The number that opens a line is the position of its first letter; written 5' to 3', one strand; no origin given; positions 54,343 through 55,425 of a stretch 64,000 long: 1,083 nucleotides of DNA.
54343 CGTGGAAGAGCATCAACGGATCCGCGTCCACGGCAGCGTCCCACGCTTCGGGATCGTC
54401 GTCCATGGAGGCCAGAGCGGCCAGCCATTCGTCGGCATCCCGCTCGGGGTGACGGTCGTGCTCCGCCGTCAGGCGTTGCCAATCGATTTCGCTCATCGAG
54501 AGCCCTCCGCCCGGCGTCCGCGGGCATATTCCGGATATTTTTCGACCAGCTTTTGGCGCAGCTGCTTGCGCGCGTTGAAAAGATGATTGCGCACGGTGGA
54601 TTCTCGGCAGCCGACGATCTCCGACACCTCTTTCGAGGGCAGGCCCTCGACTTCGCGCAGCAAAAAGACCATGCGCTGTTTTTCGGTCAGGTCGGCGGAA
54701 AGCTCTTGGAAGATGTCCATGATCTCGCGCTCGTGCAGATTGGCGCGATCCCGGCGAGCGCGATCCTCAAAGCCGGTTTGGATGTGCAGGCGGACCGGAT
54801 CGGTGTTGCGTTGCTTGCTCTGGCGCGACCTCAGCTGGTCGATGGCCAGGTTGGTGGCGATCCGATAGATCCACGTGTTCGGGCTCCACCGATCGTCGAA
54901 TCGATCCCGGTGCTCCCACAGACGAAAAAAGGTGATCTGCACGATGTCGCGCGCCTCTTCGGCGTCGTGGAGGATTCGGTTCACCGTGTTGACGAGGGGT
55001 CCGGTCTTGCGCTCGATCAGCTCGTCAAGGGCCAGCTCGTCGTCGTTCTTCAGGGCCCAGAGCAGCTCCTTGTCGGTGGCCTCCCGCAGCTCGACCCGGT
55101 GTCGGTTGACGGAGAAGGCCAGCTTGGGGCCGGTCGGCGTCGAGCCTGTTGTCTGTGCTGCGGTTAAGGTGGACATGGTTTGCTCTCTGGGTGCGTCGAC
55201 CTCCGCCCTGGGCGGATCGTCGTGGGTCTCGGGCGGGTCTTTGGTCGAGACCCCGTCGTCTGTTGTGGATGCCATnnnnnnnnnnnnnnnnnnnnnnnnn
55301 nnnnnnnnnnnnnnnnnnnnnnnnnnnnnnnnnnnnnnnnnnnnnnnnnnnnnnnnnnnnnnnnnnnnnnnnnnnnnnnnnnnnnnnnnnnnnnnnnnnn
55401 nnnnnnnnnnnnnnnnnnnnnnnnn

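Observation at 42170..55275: T4aP-like type II secretion cluster (GspE/F + PilM/N/O/P-like + secretin + GspG-like pseudopilins) apparently co-transcribed with an ECF sigma/anti-sigma pair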

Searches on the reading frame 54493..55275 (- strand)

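Call 6: search_protein_families(library=pfam, max_evalue=0.01, proteins=[window:54493-55275:-])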
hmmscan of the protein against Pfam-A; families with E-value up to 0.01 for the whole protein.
window:54493-55275:- (260 aa): 7 families
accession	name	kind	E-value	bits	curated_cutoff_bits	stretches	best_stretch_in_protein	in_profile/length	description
PF04542.20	Sigma70_r2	-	2.2e-17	63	24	1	87-152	2-69/71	Sigma-70 region 2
PF08281.18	Sigma70_r4_2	-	5.6e-16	58.4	25.7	1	188-239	3-54/54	Sigma-70, region 4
PF04545.22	Sigma70_r4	-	8.1e-09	35.3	24.1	1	195-241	4-50/50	Sigma-70, region 4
PF07638.17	Sigma70_ECF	-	7.7e-07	29.6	21.1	1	70-243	6-183/185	ECF sigma factor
PF00196.25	GerE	-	0.00017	21.6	23.5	1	196-240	3-46/57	Bacterial regulatory proteins, luxR family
PF13384.12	HTH_23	-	0.00065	19.9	24.6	1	195-230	3-36/50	Homeodomain-like domain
PF22233.2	PhyR_sigma-like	-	0.00085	19.5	27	1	196-239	4-47/50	Response regulator PhyR, sigma-like domain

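Call 8: search_protein_families(library=ncbifam, max_evalue=0.01, proteins=[window:54493-55275:-])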
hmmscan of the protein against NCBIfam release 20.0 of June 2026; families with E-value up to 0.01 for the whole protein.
window:54493-55275:- (260 aa): 103 families (the best 25 are shown)
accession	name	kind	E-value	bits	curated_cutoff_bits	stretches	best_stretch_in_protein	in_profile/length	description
NF058625.1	sigma_PG0214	equivalog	1.9e-31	109.1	130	1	94-247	17-165/170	GFO_1088 family ECF-type sigma factor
TIGR02937.1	sigma70-ECF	superfamily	9.1e-31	106.7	42.9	1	82-243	2-165/165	sigma-70 family RNA polymerase sigma factor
TIGR02985.1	Sig70_bacteroi1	subfamily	1e-29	103.9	126.4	1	85-243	5-162/162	RNA polymerase sigma-70 factor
NF008888.0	PRK11922.1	equivalog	3.4e-29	102.1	204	1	57-246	6-199/231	RNA polymerase sigma factor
NF009166.1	PRK12513.1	equivalog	1.1e-27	97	206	1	63-246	4-189/193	RNA polymerase sigma factor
NF007223.0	PRK09641.1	equivalog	1.5e-27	96.7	209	1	68-244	5-185/187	RNA polymerase sigma factor SigW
NF004113.0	PRK05602.1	equivalog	1.3e-26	93.5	208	1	57-248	21-206/211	RNA polymerase sigma factor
TIGR02948.1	SigW_bacill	equivalog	1.7e-24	86.9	243.1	1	66-244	3-185/187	RNA polymerase sigma factor SigW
TIGR02983.1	SigE-fam_strep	subfamily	1.6e-23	83.4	141.55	1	79-245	4-160/162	SigE family RNA polymerase sigma factor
TIGR02960.1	SigX5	hypoth_equivalog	5.1e-23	81.8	264.75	2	80-159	4-83/322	RNA polymerase sigma-70 factor, TIGR02960 family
NF009171.0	PRK12518.1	equivalog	1.1e-22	80.7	208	1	64-244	10-185/191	RNA polymerase sigma factor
NF006089.0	PRK08241.1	subfamily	1.4e-22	80.2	240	2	77-162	18-103/343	RNA polymerase subunit sigma-70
NF007216.0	PRK09638.1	equivalog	7.8e-21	74.6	194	1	66-245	3-176/180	RNA polymerase sigma factor SigY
NF009176.0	PRK12524.1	equivalog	9.2e-21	74.5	264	1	61-234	6-175/196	RNA polymerase sigma factor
NF009168.0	PRK12515.1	subfamily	6.2e-20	71.5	236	1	64-244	5-180/189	RNA polymerase sigma factor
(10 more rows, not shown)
